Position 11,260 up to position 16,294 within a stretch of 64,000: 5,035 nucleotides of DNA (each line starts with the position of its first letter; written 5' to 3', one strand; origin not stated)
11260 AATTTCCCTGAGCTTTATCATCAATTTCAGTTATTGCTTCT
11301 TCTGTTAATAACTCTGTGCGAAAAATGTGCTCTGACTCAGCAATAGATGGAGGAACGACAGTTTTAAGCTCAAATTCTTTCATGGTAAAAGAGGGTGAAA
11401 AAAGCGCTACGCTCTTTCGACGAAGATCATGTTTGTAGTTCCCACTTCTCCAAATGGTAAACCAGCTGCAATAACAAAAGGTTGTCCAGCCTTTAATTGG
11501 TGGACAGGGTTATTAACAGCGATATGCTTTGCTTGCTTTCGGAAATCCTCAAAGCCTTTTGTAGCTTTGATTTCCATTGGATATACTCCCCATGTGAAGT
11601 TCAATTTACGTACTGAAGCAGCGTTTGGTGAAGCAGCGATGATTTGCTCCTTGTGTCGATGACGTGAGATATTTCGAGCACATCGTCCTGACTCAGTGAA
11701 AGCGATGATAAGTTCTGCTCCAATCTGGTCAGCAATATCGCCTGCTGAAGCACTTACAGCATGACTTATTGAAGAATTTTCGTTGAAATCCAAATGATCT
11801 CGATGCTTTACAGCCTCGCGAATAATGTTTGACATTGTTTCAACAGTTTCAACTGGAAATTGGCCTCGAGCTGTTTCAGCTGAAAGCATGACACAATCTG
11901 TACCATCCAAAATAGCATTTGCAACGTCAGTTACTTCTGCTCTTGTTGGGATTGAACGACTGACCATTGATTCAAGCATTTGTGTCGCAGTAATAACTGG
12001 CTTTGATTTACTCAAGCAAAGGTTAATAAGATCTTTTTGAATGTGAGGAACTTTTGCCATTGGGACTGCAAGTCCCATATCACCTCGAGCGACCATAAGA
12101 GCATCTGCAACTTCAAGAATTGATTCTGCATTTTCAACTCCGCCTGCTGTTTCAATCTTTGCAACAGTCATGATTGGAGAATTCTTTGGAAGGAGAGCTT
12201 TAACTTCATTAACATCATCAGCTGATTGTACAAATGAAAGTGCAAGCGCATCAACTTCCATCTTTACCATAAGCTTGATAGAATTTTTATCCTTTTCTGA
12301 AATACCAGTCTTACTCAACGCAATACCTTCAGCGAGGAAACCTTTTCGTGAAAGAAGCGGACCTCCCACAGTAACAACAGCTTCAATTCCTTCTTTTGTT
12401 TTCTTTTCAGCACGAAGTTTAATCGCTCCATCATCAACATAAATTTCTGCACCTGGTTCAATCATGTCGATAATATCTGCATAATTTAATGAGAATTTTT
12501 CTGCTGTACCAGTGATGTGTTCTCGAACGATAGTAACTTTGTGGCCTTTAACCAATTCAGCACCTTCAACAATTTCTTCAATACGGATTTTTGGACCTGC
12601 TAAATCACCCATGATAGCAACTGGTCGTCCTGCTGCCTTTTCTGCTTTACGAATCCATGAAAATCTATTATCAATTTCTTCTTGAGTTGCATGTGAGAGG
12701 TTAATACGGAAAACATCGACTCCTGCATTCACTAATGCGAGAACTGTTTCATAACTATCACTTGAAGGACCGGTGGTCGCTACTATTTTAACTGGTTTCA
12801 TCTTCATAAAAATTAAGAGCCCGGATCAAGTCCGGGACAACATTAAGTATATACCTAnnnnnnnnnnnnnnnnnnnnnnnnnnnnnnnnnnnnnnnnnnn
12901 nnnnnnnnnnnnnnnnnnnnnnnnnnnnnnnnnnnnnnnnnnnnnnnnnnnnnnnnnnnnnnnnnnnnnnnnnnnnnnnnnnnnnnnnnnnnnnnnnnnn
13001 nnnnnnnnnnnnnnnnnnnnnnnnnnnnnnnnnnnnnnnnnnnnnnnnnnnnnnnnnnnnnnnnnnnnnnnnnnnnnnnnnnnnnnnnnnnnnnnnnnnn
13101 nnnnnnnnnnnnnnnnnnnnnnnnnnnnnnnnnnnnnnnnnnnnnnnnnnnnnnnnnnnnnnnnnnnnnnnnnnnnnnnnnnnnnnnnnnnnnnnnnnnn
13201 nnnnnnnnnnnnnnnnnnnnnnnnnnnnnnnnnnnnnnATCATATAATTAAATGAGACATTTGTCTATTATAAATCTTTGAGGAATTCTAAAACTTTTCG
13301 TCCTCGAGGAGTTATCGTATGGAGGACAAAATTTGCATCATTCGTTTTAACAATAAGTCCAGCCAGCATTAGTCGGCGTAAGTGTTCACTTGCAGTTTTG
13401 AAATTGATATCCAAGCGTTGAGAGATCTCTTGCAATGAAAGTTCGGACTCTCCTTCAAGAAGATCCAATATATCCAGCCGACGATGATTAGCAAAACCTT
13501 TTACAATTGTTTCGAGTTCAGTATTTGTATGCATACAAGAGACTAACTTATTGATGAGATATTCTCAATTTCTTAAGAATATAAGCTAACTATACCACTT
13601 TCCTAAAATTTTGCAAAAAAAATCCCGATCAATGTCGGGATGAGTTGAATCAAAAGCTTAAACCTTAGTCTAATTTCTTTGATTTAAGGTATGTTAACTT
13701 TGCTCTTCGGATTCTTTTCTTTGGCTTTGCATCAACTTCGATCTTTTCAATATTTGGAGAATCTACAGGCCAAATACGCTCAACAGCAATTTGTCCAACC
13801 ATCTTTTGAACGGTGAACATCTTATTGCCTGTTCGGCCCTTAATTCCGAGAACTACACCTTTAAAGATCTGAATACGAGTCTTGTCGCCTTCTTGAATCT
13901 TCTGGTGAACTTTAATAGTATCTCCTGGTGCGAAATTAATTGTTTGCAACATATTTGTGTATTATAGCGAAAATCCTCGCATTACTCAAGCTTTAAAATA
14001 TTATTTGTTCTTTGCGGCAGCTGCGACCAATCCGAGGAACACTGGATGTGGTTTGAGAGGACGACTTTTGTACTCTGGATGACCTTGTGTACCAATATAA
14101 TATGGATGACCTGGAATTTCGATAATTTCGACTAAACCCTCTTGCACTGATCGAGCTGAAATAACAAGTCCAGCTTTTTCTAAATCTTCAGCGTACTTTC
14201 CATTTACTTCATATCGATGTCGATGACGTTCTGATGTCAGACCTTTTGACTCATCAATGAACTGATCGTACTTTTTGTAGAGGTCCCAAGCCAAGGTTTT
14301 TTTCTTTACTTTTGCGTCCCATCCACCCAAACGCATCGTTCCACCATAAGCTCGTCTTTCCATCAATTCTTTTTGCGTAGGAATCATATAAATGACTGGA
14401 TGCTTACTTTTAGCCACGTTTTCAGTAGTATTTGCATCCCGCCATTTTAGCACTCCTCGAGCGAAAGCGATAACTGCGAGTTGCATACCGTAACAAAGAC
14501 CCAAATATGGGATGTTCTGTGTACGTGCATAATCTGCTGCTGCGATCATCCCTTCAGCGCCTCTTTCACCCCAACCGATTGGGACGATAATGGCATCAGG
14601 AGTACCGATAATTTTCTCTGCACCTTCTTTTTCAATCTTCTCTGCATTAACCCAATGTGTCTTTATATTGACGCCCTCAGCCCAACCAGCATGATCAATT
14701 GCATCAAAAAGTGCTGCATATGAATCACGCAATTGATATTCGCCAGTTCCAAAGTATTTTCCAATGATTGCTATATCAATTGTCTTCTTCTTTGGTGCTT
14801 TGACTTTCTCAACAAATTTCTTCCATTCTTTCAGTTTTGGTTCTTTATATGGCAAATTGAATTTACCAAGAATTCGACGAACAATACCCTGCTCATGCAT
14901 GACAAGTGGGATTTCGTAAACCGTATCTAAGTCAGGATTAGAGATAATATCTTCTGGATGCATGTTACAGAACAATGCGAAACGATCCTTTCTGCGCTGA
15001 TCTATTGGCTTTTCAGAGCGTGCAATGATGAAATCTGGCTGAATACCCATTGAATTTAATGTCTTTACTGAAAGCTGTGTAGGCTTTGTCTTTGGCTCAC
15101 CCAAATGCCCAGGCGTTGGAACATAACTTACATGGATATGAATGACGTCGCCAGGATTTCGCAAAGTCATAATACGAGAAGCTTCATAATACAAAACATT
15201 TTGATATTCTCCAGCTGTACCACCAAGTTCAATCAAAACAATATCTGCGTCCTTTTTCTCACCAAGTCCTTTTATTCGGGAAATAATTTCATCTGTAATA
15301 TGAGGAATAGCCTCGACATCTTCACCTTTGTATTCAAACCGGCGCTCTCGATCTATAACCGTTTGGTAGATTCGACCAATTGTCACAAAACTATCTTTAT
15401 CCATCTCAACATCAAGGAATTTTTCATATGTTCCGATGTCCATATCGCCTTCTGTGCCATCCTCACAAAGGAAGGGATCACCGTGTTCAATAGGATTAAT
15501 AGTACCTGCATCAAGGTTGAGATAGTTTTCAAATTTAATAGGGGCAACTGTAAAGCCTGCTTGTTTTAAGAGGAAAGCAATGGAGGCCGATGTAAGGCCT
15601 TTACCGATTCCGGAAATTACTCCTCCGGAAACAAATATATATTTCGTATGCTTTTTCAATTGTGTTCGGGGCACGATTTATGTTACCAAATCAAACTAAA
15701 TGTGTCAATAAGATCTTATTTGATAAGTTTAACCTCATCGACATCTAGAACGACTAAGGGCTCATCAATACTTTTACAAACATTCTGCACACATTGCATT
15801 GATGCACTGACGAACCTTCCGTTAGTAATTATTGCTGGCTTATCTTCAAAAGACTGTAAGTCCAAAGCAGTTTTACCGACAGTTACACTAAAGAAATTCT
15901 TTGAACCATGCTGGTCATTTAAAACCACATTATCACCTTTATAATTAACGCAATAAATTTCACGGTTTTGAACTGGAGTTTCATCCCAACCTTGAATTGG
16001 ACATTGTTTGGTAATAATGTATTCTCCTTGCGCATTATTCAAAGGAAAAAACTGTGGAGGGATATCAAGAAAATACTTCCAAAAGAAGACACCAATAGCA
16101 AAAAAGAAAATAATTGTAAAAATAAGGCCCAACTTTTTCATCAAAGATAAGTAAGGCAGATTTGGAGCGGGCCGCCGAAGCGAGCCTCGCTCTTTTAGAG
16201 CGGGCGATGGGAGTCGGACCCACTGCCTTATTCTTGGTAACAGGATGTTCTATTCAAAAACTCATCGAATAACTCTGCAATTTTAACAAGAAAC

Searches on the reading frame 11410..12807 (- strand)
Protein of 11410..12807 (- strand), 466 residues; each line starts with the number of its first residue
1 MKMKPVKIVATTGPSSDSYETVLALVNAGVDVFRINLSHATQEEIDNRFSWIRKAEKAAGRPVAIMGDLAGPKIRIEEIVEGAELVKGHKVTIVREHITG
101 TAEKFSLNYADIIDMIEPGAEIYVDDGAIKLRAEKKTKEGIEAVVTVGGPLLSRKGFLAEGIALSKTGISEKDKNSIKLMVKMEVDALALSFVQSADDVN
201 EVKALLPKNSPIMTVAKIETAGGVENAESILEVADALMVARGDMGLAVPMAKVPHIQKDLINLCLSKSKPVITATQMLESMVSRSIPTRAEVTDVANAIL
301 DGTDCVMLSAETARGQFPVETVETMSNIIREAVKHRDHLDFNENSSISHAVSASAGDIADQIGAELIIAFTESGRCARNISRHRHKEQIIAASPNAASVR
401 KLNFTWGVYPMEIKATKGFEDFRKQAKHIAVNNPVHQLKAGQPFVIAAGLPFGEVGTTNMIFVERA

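Call 8: search_protein_families(library=pfam, proteins=[window:11410-12807:-], max_evalue=0.01)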
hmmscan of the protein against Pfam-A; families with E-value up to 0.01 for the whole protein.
window:11410-12807:- (466 aa): 4 families
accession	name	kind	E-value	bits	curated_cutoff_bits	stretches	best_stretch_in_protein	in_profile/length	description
PF00224.27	PK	-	1.1e-100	337.4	30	1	4-322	2-328/328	Pyruvate kinase, barrel domain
PF02887.21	PK_C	-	2.8e-26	92.3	28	1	349-463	1-113/114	Pyruvate kinase, alpha/beta domain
PF03328.21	HpcH_HpaI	-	0.00027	20.7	25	1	174-248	75-156/221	HpcH/HpaI aldolase/citrate lyase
PF00478.31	IMPDH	-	0.0012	18.3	25.6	1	7-86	94-170/345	IMP dehydrogenase / GMP reductase domain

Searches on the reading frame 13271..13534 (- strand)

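Call 8: search_protein_families(library=pfam, proteins=[window:13271-13534:-], max_evalue=0.01)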
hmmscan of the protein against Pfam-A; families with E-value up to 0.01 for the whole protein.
window:13271-13534:- (88 aa): 19 families
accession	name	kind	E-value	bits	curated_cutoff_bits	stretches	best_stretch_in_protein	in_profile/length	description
PF01022.26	HTH_5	-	7.4e-09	35.8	22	1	18-61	3-45/47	Bacterial regulatory protein, arsR family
PF13412.12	HTH_24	-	1.5e-08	34.5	21.9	1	17-61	3-47/48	Winged helix-turn-helix DNA-binding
PF12840.13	HTH_20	-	5.6e-08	33.1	27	1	19-62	6-49/51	Helix-turn-helix domain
PF14947.12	HTH_45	-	6.6e-06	26.5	25.5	1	21-87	10-71/77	Winged helix-turn-helix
PF25212.1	HVO_A0114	-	1.5e-05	25.1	27.6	1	16-67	21-72/84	HVO_A0114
PF08279.18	HTH_11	-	6.7e-05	23.1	25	1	18-62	1-46/55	HTH domain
PF09339.16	HTH_IclR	-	9.2e-05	22.6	22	1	19-62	5-49/52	IclR helix-turn-helix domain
PF12802.13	MarR_2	-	0.00014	22.4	27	1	20-67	8-56/61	MarR family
PF13463.12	HTH_27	-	0.00018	22.1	22.2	1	27-78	13-68/68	Winged helix DNA-binding domain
PF01047.28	MarR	-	0.00024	21.4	24.6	1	17-66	3-52/59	MarR family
PF21476.4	PF0610-like_N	-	0.00039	21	33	1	22-54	6-37/50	PF0610-like, N-terminal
PF01325.25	Fe_dep_repress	-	0.00064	20.3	26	1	22-62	13-53/60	Iron dependent repressor, N-terminal DNA binding domain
PF01726.22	LexA_DNA_bind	-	0.0013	18.9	23.7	0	33-65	27-60/65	LexA DNA binding domain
PF08100.18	Dimerisation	-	0.002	18.4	25.6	1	19-58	27-63/93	O-methyltransferase dimerisation domain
PF02002.24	TFIIE_alpha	-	0.0025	18.1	22.9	1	7-61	3-57/105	TFIIE alpha subunit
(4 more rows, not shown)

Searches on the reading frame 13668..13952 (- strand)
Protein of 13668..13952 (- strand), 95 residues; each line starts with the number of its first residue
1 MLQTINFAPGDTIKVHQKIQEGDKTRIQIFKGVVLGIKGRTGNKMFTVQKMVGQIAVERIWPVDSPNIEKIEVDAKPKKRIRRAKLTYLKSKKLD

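Call 8: search_protein_families(library=pfam, proteins=[window:13668-13952:-], max_evalue=0.01)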
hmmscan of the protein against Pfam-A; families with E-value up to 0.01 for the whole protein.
window:13668-13952:- (95 aa): 1 family
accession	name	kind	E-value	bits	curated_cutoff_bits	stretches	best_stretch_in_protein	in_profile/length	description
PF01245.26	Ribosomal_L19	-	1.1e-29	103.1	22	1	5-92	16-101/111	Ribosomal protein L19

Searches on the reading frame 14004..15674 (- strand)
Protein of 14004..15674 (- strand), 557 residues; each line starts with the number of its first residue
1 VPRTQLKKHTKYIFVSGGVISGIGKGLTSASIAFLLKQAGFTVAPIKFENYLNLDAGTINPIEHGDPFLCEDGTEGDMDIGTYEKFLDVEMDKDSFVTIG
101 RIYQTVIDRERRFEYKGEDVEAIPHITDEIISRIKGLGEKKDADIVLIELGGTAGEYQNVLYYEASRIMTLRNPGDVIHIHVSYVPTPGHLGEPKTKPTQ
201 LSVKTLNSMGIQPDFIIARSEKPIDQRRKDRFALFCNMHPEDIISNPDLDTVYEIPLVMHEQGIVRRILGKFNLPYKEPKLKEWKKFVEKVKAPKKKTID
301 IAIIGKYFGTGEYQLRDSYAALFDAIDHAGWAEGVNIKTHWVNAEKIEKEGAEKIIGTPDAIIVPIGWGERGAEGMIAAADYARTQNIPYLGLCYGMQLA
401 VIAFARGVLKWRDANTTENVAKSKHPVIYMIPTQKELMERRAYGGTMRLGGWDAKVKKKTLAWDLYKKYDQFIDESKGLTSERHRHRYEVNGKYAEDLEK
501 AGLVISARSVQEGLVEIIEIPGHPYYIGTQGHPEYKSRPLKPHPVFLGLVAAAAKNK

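Call 8: search_protein_families(library=pfam, proteins=[window:14004-15674:-], max_evalue=0.01)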
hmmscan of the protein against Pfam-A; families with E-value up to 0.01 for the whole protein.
window:14004-15674:- (557 aa): 4 families
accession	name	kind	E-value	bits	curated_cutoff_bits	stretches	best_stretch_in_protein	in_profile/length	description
PF06418.20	CTP_synth_N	-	2.6e-95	319.2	26.1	1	11-274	1-265/265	CTP synthase N-terminus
PF00117.34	GATase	-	9.4e-29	100.9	22.8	1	315-550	2-188/190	Glutamine amidotransferase class-I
PF01656.29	CbiA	-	7.8e-05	23.1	25.4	1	21-280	8-54/125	CobQ/CobB/MinD/ParA nucleotide binding domain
PF07722.19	Peptidase_C26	-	0.00014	22.1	20.5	1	381-534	99-219/219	Peptidase C26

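Call 21: find_related_loci(query=window:14004-15674:-, collection=genome_contigs, flank=10000)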
Query window:14004-15674:- (557 aa) in genome_contigs; peptide patterns used: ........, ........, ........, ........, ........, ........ (x = any residue, [..] = any of these).
270 stretches matched a pattern; 211 encode a relative of the query (tblastn E <= 1e-3); the best 80 are kept; 80 distinct loci.
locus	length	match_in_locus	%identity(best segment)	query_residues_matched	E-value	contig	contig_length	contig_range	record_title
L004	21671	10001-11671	97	1-557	0e+0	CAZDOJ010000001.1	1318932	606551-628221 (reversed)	MAG TPA_asm: uncultured Gammaproteobacteria bacterium isolate SRP292972_co3_93 genome assembly, contig: NODE_1_length_13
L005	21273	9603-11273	92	1-557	0e+0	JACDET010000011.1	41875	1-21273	MAG: Candidatus Levyibacteriota bacterium isolate MGR_bin367 SD2903_NODE_85_length_41875_cov_1.156103, whole genome shot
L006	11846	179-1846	85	1-557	0e+0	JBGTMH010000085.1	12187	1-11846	MAG: Patescibacteria group bacterium isolate JTS-RE358 k141_3546251, whole genome shotgun sequence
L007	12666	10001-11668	85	1-557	0e+0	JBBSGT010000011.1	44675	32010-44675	MAG: Candidatus Levyibacteriota bacterium isolate LS2_sbin.47 LS2_sbin.47_K_1024676_L_44675_cov_17.0273, whole genome sh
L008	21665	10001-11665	83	3-557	0e+0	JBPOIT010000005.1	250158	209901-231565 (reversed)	MAG: Candidatus Levyibacteriota bacterium isolate MAG_784 c_000000578654, whole genome shotgun sequence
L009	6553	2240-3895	82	3-555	0e+0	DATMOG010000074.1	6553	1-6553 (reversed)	MAG TPA_asm: Candidatus Sulfotelmatobacter sp. isolate SMAG_U12870 k141_1257172, whole genome shotgun sequence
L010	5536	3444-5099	82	3-555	0e+0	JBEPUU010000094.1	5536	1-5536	MAG: bacterium isolate 22E.metabat2_refined.014_sub NODE_15677_length_5536_cov_5.468345, whole genome shotgun sequence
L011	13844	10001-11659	81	3-556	0e+0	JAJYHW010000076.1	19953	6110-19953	MAG: bacterium isolate DBS1-3.bin97 NODE_4814_length_19953_cov_1.29184, whole genome shotgun sequence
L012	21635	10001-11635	83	10-555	0e+0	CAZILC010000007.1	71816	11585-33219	MAG TPA_asm: uncultured Gammaproteobacteria bacterium isolate SRP200132_co1_59 genome assembly, contig: NODE_494_length_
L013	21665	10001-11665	81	1-555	0e+0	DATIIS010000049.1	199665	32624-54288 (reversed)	MAG TPA_asm: Candidatus Saccharimonadales bacterium isolate SMAG_U15671 k141_115077, whole genome shotgun sequence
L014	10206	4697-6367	79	1-556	0e+0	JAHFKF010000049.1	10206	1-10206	MAG: Candidatus Levyibacteriota bacterium isolate nzgw403 NODE_4843_length_10207_cov_3.467777, whole genome shotgun sequ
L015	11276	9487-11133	79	7-555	0e+0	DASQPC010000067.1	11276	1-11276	MAG TPA_asm: Candidatus Methylomirabilota bacterium isolate SMAG_U10819 k141_3008390, whole genome shotgun sequence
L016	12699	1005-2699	76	1-553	0e+0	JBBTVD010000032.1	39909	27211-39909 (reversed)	MAG: Patescibacteria group bacterium isolate H14-bin010_1 H14_bin010_1_000000000032, whole genome shotgun sequence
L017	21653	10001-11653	77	6-557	0e+0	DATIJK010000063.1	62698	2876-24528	MAG TPA_asm: Candidatus Saccharimonadales bacterium isolate SMAG_U15689 k141_58302, whole genome shotgun sequence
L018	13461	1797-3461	78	1-555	0e+0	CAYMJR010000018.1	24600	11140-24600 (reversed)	MAG TPA_asm: uncultured Gammaproteobacteria bacterium isolate SRP272529_co1_137 genome assembly, contig: NODE_3222_lengt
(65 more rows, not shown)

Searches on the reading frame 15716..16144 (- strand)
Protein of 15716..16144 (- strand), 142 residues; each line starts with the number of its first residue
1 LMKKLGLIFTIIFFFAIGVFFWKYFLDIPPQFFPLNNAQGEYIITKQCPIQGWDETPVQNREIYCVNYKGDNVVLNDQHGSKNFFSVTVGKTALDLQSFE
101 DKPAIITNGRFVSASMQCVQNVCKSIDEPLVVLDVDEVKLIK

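Call 8: search_protein_families(library=pfam, proteins=[window:15719-16144:-], max_evalue=0.01)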
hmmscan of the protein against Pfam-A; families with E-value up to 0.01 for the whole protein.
window:15719-16144:- (142 aa): 0 families

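Call 17: find_encoding_contigs(protein=window:15716-16141:-, flank=10000, max_places=10)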
Protein window:15716-16141:- (141 aa): no gene with exactly this product is on record in the collection.

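Call 19: find_encoding_contigs(protein=window:15716-16144:-, flank=10000, max_places=10)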
Protein window:15716-16144:- (142 aa): no gene with exactly this product is on record in the collection.

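Call 58: search_protein_families(library=pfam, proteins=[window:15719-16144:-], max_evalue=5)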
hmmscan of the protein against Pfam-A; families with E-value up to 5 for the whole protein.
window:15719-16144:- (142 aa): 0 families
